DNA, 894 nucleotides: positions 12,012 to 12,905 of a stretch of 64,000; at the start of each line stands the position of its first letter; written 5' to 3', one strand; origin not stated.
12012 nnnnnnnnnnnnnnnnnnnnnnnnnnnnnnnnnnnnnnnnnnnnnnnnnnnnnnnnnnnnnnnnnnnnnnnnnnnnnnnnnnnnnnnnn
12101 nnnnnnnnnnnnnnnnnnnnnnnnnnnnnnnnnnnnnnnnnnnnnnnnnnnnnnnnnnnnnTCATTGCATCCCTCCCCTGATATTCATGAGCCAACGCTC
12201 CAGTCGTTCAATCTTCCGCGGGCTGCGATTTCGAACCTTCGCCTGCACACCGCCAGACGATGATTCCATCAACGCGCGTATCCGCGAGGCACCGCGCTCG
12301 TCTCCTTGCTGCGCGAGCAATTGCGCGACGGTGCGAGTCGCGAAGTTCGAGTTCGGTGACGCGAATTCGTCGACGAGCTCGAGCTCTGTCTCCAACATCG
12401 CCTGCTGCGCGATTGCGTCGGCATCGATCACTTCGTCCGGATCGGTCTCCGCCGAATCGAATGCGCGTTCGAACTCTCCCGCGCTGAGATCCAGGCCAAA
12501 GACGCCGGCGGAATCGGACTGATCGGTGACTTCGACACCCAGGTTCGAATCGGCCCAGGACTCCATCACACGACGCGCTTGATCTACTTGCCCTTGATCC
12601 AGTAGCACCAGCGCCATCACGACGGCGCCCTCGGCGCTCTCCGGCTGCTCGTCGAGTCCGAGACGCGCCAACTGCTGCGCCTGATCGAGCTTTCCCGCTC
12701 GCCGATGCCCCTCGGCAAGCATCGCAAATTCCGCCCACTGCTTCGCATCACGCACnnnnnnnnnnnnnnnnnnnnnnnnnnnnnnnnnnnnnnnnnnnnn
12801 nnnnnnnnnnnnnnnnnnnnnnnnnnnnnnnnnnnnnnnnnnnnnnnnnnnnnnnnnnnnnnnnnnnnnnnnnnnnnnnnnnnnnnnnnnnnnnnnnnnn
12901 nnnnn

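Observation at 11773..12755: Translationally coupled TPR-like + Roadblock/LC7 pair nested between aroB and aroQ, with no MglA-type GTPase nearby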

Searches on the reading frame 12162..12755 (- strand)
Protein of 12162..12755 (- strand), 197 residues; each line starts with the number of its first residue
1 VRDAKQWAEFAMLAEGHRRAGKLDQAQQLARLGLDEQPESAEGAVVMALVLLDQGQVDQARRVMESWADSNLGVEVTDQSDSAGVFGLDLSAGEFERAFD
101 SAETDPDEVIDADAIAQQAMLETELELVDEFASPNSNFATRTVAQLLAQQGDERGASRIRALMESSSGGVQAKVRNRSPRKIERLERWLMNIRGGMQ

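Call 3: search_protein_families(library=pfam, proteins=[window:12162-12755:-], max_evalue=0.01)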
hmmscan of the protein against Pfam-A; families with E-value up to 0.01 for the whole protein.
window:12162-12755:- (197 aa): 7 families
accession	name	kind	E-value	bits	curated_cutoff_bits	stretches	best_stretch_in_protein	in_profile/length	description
PF07721.20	TPR_4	-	4.1e-06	27.3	27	1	43-65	3-25/26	Tetratricopeptide repeat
PF14559.12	TPR_19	-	2.1e-05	25.2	25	1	19-69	3-53/68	Tetratricopeptide repeat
PF13428.12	TPR_14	-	0.00014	22.7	23.5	0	9-46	3-40/44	Tetratricopeptide repeat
PF12895.13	ANAPC3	-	0.00037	21.1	27.2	1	12-65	28-80/82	Anaphase-promoting complex, cyclosome, subunit 3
PF13429.12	TPR_15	-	0.0028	17.6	26.2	1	10-71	149-210/280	Tetratricopeptide repeat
PF13432.12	TPR_16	-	0.0065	17.3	32.7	1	12-68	2-58/65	Tetratricopeptide repeat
PF07719.23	TPR_2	-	0.008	16.7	27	0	11-39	5-33/34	Tetratricopeptide repeat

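Call 6: search_protein_families(library=ncbifam, proteins=[window:12162-12755:-], max_evalue=0.01)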
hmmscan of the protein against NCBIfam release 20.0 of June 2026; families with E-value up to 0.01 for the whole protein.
window:12162-12755:- (197 aa): 2 families
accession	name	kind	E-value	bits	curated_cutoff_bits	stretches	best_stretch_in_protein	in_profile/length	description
TIGR03939.1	PGA_TPR_OMP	equivalog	0.00044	18.6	366.65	1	9-67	88-146/800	poly-beta-1,6 N-acetyl-D-glucosamine export porin PgaA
NF033758.1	gliding_GltE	equivalog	0.0085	15.1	225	0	11-63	158-210/411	adventurous gliding motility TPR repeat lipoprotein GltE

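Call 9: find_homologous_proteins(query=window:12162-12755:-, max_evalue=0.001)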
Query window:12162-12755:- (197 aa): 128 proteins with E <= 0.001 among 780 candidates; the best 120 are listed.
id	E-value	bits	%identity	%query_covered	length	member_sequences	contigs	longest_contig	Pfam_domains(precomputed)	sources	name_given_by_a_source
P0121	1.2e-109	382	100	94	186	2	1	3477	PF07721.21,PF14559.13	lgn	-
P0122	1.5e-77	278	72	97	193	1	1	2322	PF14559.13,PF13428.13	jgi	jgi:hypothetical protein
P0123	1.0e-76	275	71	97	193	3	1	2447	-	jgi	jgi:hypothetical protein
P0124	2.1e-76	274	69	99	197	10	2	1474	PF14559.13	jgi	jgi:hypothetical protein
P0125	3.1e-76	274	70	99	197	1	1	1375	-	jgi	jgi:hypothetical protein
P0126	4.2e-76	273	70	97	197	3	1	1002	-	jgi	jgi:hypothetical protein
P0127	4.3e-76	273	71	97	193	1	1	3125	PF14559.13,PF13428.13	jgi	jgi:hypothetical protein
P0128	6.8e-76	272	71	100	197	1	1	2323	-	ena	-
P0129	1.8e-75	271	68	100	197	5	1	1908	PF14559.13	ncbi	ncbi:MAG TPA: tetratricopeptide repeat protein [Myxococcota bacterium]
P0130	3.2e-75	270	71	97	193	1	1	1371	PF14559.13,PF13428.13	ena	-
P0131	4.8e-75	270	69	100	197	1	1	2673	PF14559.13,PF13428.13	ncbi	-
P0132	6.1e-75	269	67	99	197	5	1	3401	PF07721.21,PF14559.13,PF13432.13,PF13428.13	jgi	-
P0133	6.2e-75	269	70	99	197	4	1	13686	-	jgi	-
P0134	6.2e-75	269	69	99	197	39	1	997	-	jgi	-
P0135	7.5e-75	269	71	100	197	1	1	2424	-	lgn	-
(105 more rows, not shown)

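Call 19: search_protein_representatives(protein=window:12162-12755:-)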
Query: 197 residues. Proteins with E-value up to 0.001 (for the whole library): 373; up to 1e-10: 152; up to 1e-30: 7. The best 150 are listed.
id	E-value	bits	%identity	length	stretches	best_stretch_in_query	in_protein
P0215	1.9e-64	233.5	56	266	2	72-197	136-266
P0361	3.5e-51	190.3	53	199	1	1-196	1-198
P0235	1.3e-43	165.7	51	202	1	9-197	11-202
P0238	4.2e-38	147.7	48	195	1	10-197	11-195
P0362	1.8e-36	142.4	46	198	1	7-197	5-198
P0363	9.9e-35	136.7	45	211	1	12-197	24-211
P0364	2.8e-33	132.0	51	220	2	83-197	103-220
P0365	1.9e-30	122.8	45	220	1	8-193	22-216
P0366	6.2e-30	121.1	42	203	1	7-197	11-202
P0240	7.1e-30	120.9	70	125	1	3-89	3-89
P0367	2.0e-29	119.4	56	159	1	79-196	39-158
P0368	7.0e-29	117.7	47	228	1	8-193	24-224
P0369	1.4e-27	113.5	44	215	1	9-193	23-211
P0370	1.4e-27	113.5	46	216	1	8-193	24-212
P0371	2.4e-27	112.7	70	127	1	3-82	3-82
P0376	9.4e-26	107.5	45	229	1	10-195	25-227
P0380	4.4e-25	105.3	42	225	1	7-193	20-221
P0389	4.5e-24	102.0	39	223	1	9-196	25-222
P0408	1.3e-20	90.7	38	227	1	7-195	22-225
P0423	5.2e-18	82.3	37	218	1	9-193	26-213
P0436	9.4e-17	78.2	36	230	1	8-196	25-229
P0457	3.5e-14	69.8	32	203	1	9-194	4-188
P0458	3.6e-14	69.8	35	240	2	3-169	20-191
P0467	6.8e-13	65.6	36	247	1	10-166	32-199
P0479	4.6e-12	62.9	37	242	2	8-163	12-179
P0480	6.1e-12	62.5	44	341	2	10-69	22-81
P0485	1.3e-11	61.5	37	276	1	8-165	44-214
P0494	3.6e-11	60.0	36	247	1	9-162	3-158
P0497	4.2e-11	59.8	39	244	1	10-166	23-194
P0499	4.3e-11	59.8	34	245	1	9-163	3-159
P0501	5.2e-11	59.5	35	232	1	8-171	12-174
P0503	5.7e-11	59.4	35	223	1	6-194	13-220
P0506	6.6e-11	59.2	39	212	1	8-193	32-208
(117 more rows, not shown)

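Call 28: list_cluster_members(proteins=[P0365, P0368, P0376, P0380, P0389, P0408, P0423, P0436, P0457, P0480])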
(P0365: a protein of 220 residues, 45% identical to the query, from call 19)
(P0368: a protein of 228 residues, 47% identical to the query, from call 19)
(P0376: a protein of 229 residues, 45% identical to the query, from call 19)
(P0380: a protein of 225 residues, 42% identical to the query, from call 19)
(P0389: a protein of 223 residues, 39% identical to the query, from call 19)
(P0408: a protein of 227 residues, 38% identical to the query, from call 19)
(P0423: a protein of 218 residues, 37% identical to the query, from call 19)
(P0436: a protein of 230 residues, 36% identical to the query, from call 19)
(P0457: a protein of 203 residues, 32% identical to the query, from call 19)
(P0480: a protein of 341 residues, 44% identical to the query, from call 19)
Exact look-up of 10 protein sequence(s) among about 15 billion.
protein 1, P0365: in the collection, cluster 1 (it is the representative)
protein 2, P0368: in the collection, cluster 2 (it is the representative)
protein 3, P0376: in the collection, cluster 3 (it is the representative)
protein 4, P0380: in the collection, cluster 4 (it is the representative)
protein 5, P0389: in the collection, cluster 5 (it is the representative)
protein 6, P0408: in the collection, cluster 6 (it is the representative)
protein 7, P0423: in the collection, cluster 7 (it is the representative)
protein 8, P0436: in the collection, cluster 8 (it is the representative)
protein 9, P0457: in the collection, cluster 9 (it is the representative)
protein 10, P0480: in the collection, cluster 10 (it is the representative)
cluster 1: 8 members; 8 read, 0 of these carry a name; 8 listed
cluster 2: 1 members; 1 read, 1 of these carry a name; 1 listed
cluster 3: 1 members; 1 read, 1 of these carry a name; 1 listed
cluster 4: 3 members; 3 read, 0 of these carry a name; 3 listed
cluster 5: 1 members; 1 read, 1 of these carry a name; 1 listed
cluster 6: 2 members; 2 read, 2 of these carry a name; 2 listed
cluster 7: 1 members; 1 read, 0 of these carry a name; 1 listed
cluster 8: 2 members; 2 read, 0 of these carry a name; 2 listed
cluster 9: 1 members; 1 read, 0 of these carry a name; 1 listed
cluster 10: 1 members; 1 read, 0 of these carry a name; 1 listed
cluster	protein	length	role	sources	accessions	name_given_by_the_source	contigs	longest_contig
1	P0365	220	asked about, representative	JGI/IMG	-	-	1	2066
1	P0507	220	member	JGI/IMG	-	-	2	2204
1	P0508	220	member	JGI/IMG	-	-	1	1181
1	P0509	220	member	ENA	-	-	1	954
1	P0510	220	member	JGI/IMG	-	-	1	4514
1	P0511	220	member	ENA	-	-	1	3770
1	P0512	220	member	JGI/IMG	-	-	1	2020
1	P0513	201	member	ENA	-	-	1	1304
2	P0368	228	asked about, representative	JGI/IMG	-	hypothetical protein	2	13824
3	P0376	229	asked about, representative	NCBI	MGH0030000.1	MAG: hypothetical protein ACQGVC_09430 [Myxococcota bacterium]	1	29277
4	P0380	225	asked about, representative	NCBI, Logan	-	-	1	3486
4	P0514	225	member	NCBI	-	-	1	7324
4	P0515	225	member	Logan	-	-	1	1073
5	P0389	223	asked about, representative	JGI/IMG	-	tetratricopeptide (TPR) repeat protein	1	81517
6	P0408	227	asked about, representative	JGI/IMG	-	tetratricopeptide (TPR) repeat protein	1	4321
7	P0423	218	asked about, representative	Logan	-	-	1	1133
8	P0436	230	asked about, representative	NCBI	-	-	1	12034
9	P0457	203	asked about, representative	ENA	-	-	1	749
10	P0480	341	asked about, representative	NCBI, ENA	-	-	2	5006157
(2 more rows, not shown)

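Call 48: predict_structure(alignment_id=A2)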
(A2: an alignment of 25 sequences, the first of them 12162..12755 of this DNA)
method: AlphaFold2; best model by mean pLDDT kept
length: 197 residues; sequences in the alignment: 25
mean_pLDDT: 73.6   pTM: 0.39
mean pLDDT of the five models: 73.6, 73.1, 72.9, 72.1, 70.8
residues with pLDDT >= 90: 64; 70-90: 45; 50-70: 57; < 50: 31
segments of 3 or more residues with pLDDT < 50: 79-87, 126-135, 169-177, 195-197
pLDDT, mean of each block of 10 residues (from residue 1): 68 98 98 94 97 98 94 61 49 66 60 70 51 54 83 84 62 46 75 59
secondary structure, 60 per line:
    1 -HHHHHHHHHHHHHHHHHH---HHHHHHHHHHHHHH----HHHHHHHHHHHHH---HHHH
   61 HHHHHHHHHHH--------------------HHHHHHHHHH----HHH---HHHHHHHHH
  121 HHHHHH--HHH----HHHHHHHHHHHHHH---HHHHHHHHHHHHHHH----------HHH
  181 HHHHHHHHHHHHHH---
elements in order: H2-19 H23-36 H41-53 H57-71 H92-101 H112-126 H136-149 H153-167 H178-194

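Call 53: list_cluster_members(proteins=[P0494, P0499, P0501, P0503, P0506, P0485, P0467, P0458, P0479, P0497])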
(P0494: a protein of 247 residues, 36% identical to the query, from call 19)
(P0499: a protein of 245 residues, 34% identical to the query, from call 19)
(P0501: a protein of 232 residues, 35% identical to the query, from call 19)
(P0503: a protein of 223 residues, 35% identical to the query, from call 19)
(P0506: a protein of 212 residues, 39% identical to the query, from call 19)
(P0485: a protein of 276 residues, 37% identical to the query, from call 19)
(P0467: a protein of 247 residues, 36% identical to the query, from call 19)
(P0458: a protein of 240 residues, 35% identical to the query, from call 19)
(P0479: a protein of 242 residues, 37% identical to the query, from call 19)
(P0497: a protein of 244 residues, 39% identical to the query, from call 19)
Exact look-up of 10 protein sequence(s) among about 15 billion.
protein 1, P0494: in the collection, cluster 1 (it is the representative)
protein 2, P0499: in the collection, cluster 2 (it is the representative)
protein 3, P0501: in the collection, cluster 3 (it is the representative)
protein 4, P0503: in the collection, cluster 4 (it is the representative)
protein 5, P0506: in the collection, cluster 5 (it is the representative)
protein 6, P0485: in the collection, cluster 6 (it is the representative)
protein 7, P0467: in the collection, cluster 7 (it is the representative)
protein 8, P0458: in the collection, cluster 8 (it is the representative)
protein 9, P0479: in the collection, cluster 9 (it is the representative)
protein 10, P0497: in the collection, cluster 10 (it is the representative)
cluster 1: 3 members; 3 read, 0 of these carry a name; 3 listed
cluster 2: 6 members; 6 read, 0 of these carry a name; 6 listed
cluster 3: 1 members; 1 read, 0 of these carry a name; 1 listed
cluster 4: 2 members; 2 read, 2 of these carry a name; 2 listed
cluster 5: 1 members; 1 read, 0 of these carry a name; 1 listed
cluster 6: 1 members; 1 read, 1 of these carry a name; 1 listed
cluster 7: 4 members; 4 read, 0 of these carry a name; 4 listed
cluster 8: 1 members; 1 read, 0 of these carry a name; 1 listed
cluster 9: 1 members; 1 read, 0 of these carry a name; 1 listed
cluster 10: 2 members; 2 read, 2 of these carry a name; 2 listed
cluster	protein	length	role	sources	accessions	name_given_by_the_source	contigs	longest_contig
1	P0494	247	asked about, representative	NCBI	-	-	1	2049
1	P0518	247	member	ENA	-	-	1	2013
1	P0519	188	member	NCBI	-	-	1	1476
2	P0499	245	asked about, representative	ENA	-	-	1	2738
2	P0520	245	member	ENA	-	-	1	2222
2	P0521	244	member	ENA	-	-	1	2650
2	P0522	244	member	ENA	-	-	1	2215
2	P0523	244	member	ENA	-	-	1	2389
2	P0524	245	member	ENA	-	-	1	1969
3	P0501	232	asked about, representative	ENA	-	-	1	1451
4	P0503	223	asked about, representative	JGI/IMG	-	hypothetical protein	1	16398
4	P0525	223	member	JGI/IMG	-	hypothetical protein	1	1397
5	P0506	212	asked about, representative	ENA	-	-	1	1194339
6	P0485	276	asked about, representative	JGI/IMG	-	tetratricopeptide (TPR) repeat protein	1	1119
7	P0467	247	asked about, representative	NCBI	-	-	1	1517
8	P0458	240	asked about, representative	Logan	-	-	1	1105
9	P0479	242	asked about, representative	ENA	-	-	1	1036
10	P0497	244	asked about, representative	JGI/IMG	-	hypothetical protein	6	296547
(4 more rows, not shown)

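Call 55: fold_search(model_id=the predicted structure, library=pdb)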
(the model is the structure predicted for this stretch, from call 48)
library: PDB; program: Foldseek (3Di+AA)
matches with E <= 10: 1156; with E <= 0.001: 0
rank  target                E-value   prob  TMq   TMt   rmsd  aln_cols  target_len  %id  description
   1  5waq                  1.4e-02  0.99  0.30  0.28  19.9       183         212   14  Structure of BamD from Neisseria gonorrhoeae (released 2017-12-06)
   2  3asg_B                1.5e-02  0.97  0.26  0.30  16.0       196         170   17  MamA D159K mutant 2 (released 2011-07-20)
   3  3ash_A                2.0e-02  0.96  0.25  0.29  16.0       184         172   18  MamA D159K mutant 1 (released 2011-07-20)
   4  7obi_B                2.3e-02  1.00  0.32  0.46  18.6       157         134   16  Consensus tetratricopeptide repeat protein type RV4 (released 2022-02-23)
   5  2ho1_B                2.3e-02  1.00  0.30  0.27  20.1       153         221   17  Functional Characterization of Pseudomonas Aeruginosa pilF (released 2006-07-25)
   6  3asf_A                2.4e-02  0.93  0.26  0.29  15.8       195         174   17  MamA MSR-1 C2 (released 2011-07-20)
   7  3as5_A                2.9e-02  0.99  0.29  0.31  15.9       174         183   18  MamA AMB-1 P212121 (released 2011-07-20)
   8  2ho1_A                3.8e-02  1.00  0.33  0.30  18.9       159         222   16  Functional Characterization of Pseudomonas Aeruginosa pilF (released 2006-07-25)
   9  5o09_1C               4.3e-02  0.97  0.30  0.25  18.1       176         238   16  BtubABC mini microtubule (released 2017-07-19)
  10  2xcc_A                4.5e-02  1.00  0.32  0.47  19.6       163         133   17  Crystal structure of PcrH from Pseudomonas aeruginosa (released 2010-05-05)
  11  2fi7_A                4.5e-02  0.99  0.29  0.26  18.1       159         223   16  Crystal Structure of PilF : Functional implication in the type 4 pilus biogenesis in Pseudomonas aeruginosa (released 2006-06-28)
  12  3ceq_A                4.5e-02  0.98  0.29  0.23  16.3       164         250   15  The TPR domain of Human Kinesin Light Chain 2 (hKLC2) (released 2008-08-12)
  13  5dbk_B                4.8e-02  0.99  0.31  0.18  17.1       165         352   14  apo form of the quorum sensor NprR from B. thuringiensis (released 2016-07-13)
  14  5o01_A                4.8e-02  0.96  0.30  0.24  18.1       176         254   16  Crystal structure of BtubC (BKLC) from P. vanneervenii (released 2017-07-19)
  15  3as4                  4.8e-02  0.92  0.26  0.29  16.0       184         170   18  MamA AMB-1 C2221 (released 2011-07-20)
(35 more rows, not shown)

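Call 71: search_protein_families(library=pfam, alignment_id=A2, max_evalue=0.01)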
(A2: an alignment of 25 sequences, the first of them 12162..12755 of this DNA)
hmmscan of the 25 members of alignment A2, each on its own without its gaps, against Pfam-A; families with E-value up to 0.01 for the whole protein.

A. member 1, window:12162-12755:- (197 aa): 7 families
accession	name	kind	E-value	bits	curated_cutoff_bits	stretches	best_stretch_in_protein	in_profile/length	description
PF07721.20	TPR_4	-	4.1e-06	27.3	27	1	43-65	3-25/26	Tetratricopeptide repeat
PF14559.12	TPR_19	-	2.1e-05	25.2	25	1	19-69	3-53/68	Tetratricopeptide repeat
PF13428.12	TPR_14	-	0.00014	22.7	23.5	0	9-46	3-40/44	Tetratricopeptide repeat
PF12895.13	ANAPC3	-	0.00037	21.1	27.2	1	12-65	28-80/82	Anaphase-promoting complex, cyclosome, subunit 3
PF13429.12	TPR_15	-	0.0028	17.6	26.2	1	10-71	149-210/280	Tetratricopeptide repeat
PF13432.12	TPR_16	-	0.0065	17.3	32.7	1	12-68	2-58/65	Tetratricopeptide repeat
PF07719.23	TPR_2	-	0.008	16.7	27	0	11-39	5-33/34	Tetratricopeptide repeat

B. families by the number of members that match (of 25 scanned): 21 families
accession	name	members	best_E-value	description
PF14559.12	TPR_19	24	7.2e-10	Tetratricopeptide repeat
PF13428.12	TPR_14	22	2.3e-10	Tetratricopeptide repeat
PF13432.12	TPR_16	22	7.8e-10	Tetratricopeptide repeat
PF07721.20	TPR_4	16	4.1e-07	Tetratricopeptide repeat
PF13429.12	TPR_15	15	5.7e-07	Tetratricopeptide repeat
PF07719.23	TPR_2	12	2e-08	Tetratricopeptide repeat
PF13424.12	TPR_12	7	4.3e-06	Tetratricopeptide repeat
PF13431.12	TPR_17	5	0.00067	Tetratricopeptide repeat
PF13176.12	TPR_7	4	9e-08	Tetratricopeptide repeat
PF13181.12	TPR_8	4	1.2e-05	Tetratricopeptide repeat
PF12895.13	ANAPC3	4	0.00015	Anaphase-promoting complex, cyclosome, subunit 3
PF24575.1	TPR_Slam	4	0.0022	Surface lipoprotein assembly modifier, N-terminal TPR repeats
PF00515.34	TPR_1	2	8.1e-06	Tetratricopeptide repeat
PF13374.12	TPR_10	2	8.1e-06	Tetratricopeptide repeat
PF12355.13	Dscam_C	1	7.2e-05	Down syndrome cell adhesion molecule C terminal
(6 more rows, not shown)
